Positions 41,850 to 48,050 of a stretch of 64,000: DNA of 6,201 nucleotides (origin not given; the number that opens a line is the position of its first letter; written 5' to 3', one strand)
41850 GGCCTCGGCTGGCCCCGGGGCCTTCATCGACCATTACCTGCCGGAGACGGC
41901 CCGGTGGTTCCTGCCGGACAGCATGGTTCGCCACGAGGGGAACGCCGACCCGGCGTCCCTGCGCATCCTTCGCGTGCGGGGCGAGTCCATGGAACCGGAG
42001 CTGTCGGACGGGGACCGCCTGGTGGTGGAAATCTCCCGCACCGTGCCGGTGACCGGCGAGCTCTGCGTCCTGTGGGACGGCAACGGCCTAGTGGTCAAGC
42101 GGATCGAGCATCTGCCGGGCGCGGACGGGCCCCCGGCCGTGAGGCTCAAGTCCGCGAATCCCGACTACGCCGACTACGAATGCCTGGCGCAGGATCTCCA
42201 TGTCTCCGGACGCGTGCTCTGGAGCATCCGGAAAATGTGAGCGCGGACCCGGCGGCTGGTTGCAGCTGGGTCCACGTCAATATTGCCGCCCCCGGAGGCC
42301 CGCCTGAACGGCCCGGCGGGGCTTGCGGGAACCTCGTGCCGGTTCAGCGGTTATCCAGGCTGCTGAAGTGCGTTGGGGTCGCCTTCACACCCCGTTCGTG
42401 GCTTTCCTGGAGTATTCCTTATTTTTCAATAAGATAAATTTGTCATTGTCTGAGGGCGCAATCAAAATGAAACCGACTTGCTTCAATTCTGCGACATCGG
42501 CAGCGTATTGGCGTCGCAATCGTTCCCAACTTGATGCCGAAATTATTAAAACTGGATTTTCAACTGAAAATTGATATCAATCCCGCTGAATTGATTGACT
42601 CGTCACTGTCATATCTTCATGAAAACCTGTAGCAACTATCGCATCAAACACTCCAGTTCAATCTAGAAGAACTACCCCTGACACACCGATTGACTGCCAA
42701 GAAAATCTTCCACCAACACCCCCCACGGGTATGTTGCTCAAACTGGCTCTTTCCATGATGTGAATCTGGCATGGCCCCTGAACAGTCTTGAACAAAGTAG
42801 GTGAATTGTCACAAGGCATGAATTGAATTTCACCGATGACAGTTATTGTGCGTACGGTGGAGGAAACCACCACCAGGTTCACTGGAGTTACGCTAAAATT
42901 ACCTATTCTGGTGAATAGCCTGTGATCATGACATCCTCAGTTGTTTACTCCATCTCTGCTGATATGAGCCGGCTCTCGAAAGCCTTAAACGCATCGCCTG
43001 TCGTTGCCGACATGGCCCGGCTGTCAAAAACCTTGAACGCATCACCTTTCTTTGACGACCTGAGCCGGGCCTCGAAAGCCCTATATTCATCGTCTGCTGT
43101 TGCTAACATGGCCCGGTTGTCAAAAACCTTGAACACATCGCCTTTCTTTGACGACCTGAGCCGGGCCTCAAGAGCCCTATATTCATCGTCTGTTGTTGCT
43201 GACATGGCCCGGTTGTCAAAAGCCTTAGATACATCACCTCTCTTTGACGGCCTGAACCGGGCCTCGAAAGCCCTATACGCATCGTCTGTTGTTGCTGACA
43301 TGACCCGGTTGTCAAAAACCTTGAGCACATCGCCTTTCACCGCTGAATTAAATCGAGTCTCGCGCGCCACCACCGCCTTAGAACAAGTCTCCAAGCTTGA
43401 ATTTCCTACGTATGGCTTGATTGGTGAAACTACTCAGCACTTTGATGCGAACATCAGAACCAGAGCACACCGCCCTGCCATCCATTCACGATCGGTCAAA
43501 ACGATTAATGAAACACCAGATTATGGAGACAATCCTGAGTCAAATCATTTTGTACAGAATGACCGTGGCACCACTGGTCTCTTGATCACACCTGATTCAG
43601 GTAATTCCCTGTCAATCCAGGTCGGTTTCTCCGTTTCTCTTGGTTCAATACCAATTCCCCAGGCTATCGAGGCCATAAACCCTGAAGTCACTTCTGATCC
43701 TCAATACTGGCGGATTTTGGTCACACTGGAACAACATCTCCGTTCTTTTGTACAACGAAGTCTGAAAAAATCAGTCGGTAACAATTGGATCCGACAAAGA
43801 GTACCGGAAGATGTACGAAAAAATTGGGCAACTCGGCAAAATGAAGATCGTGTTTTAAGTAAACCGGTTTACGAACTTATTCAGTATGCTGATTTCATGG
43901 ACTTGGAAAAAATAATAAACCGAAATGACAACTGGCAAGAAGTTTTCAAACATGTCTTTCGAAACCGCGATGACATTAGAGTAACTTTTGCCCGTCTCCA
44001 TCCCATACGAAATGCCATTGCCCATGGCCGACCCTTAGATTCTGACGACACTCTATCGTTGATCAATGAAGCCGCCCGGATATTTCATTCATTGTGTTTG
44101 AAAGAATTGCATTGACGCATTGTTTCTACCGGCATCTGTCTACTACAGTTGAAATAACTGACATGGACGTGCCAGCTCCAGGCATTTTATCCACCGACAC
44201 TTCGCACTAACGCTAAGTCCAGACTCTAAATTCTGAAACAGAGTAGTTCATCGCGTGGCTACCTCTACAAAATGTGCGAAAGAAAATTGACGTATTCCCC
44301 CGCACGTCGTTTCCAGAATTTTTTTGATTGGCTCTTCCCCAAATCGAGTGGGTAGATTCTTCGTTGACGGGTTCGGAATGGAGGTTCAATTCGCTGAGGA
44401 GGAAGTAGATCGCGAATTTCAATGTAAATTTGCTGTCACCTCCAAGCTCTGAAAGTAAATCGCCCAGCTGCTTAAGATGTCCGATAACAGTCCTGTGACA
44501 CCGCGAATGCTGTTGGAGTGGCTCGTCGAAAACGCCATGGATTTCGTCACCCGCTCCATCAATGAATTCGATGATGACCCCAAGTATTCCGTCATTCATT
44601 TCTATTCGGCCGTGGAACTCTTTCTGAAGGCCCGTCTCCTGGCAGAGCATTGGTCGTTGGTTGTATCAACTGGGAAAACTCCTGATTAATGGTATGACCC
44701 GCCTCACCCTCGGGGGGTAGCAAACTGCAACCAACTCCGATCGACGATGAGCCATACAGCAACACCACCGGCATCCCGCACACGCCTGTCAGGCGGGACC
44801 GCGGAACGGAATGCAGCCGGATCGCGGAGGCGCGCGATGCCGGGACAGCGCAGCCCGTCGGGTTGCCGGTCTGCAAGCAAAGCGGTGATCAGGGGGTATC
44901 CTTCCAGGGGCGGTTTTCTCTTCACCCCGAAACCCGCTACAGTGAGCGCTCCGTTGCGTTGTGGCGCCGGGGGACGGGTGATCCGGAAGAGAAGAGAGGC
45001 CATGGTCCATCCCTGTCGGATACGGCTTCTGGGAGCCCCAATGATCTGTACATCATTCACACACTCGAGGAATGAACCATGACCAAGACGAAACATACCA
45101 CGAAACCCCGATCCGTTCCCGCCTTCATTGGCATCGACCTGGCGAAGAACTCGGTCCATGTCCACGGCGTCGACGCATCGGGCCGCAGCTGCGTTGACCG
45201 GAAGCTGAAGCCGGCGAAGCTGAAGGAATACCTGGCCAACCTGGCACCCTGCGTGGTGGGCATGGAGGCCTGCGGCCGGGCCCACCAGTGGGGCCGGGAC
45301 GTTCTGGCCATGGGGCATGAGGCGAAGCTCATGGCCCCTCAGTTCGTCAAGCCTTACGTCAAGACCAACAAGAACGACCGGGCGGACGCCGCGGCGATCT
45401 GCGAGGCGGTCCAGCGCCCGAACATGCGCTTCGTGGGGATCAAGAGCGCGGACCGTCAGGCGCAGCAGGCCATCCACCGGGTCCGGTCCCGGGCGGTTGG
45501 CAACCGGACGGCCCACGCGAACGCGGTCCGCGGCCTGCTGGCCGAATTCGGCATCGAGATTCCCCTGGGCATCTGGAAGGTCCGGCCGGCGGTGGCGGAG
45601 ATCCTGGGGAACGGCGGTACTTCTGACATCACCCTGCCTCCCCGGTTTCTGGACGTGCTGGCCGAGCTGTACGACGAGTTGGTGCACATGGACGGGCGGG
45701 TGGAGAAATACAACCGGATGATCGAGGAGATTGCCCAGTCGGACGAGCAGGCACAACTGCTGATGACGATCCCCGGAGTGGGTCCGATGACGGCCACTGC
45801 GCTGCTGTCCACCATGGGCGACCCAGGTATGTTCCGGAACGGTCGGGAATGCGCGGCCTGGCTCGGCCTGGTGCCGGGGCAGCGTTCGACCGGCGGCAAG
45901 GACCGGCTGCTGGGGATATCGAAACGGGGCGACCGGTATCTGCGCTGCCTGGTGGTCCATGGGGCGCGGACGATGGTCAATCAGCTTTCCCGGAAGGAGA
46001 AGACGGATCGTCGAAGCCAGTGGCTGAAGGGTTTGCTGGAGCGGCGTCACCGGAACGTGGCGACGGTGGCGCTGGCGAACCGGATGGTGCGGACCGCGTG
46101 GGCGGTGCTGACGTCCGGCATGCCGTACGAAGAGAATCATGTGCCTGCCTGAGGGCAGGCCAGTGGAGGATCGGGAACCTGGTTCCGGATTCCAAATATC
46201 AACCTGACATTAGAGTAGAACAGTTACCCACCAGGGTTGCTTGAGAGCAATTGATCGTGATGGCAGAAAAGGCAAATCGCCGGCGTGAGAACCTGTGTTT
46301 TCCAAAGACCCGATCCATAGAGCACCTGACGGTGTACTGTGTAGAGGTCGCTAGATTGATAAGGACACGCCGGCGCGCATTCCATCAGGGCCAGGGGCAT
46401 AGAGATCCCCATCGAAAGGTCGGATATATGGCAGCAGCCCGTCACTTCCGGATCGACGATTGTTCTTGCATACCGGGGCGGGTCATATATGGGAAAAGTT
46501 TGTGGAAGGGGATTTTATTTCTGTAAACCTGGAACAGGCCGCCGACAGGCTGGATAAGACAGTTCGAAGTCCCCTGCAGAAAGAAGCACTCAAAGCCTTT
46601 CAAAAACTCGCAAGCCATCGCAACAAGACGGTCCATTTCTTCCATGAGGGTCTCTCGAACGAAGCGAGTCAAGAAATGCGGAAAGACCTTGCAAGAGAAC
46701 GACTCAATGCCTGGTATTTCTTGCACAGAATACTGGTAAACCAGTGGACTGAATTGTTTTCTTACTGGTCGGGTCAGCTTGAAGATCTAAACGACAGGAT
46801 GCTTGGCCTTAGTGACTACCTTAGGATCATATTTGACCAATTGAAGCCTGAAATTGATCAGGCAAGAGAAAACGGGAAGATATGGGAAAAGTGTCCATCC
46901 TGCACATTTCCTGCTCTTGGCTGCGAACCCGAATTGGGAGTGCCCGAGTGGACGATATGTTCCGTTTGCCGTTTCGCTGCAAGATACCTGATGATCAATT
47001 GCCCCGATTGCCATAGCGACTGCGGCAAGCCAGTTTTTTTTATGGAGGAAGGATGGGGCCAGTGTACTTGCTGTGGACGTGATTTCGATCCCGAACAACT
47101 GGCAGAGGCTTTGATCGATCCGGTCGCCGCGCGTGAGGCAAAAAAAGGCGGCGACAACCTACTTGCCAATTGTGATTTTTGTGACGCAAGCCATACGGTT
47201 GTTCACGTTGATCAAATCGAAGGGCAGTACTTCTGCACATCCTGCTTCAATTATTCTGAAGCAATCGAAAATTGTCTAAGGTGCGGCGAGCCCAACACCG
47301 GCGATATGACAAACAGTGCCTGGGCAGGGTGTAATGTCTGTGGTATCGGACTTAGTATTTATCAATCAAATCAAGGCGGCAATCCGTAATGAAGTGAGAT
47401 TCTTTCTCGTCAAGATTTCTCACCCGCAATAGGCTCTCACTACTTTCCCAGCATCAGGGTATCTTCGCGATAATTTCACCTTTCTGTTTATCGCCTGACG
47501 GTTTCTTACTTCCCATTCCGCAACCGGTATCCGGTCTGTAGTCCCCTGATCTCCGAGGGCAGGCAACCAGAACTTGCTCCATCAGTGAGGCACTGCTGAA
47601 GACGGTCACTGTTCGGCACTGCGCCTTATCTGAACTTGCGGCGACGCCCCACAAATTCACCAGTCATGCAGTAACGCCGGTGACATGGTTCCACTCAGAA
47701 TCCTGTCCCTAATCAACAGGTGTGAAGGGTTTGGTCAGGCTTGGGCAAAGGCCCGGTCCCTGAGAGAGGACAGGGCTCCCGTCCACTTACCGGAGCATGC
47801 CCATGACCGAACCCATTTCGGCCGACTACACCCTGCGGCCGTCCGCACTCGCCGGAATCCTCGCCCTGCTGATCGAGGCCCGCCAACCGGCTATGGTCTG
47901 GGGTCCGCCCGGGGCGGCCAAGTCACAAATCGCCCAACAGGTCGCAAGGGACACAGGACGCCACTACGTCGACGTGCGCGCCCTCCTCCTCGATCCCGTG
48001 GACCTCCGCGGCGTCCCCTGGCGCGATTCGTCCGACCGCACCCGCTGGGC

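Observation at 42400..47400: Low-GC island with two adjacent, unrelated HEPN-motif proteins: candidate two-gene defence or abortive-infection cassette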

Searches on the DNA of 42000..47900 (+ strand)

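Call 34: search_rna_families(source=window, start=42000, end=47900, threshold=evalue, max_evalue=1, show_alignments=2)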
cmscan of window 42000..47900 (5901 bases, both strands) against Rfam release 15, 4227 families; matches with E-value up to 1: 0.
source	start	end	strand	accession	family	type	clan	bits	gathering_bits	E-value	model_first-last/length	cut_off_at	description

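Call 46: search_dna_similar(query=window:44687-46489:+, collection=plasmids, mode=distant, max_rows=10)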
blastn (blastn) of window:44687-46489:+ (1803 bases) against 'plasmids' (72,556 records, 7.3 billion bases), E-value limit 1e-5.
Records with a match: 986; places in all: 1648; records where one place covers at least 80% of the query: 0.
Best place of each record, by identity: 80-90% 15; 60-80% 971.
By first word of the organism name: Klebsiella 343; Rhizobium 56; Sinorhizobium 50; Agrobacterium 42; Bradyrhizobium 34; Escherichia 34; Pseudosulfitobacter 32; Enterobacter 31; Aeromonas 22; Sphingobium 19; and 86 more.
By predicted mobility (MOB-suite, as given by PLSDB): conjugative 521; non-mobilizable 331; mobilizable 134.
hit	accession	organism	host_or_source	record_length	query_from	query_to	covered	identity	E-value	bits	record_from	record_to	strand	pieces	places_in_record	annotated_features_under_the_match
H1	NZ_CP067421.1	Skermanella sp. TT6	Homo sapiens,single cell,skin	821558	549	1433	49%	66.0%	5e-52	214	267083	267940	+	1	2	none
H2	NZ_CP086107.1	Skermanella mucosa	single cell,crude oil contaminated ...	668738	642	1427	44%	65.9%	5e-39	170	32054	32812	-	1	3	IS110 family transposase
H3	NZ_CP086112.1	Skermanella rosea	single cell,hydrocarbon-contaminated ...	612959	564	1433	38%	69.3%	2e-31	265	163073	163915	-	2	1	IS110 family transposase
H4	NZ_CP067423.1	Skermanella sp. TT6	Homo sapiens,single cell,skin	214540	549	1427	34%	69.3%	8e-30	242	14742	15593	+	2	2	IS110 family transposase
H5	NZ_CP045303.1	Azotobacter salinestris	cell culture,soil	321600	560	1339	33%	68.3%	2e-24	196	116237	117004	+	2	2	IS110 family transposase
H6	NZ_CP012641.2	Massilia sp. WG5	cell culture,soil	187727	573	1282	28%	69.0%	6e-25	195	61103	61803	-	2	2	IS110 family transposase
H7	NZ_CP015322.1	Mesorhizobium amorphae CCNWGS0123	Robinia pseudoacacia,cell culture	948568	549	1423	26%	68.4%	2e-12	211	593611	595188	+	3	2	IS110 family transposase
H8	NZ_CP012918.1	Azospirillum brasilense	Digitaria eriantha,microbe,root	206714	665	1424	24%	68.8%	1e-8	140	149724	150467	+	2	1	none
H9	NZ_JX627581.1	Methylobacterium oryzae CBMB20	-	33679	444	874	24%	68.3%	7e-31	144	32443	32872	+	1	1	none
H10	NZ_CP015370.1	Methylobacterium phyllosphaerae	cell culture,leaf tissues of rice in ...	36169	444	874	24%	67.8%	6e-32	147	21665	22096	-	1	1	none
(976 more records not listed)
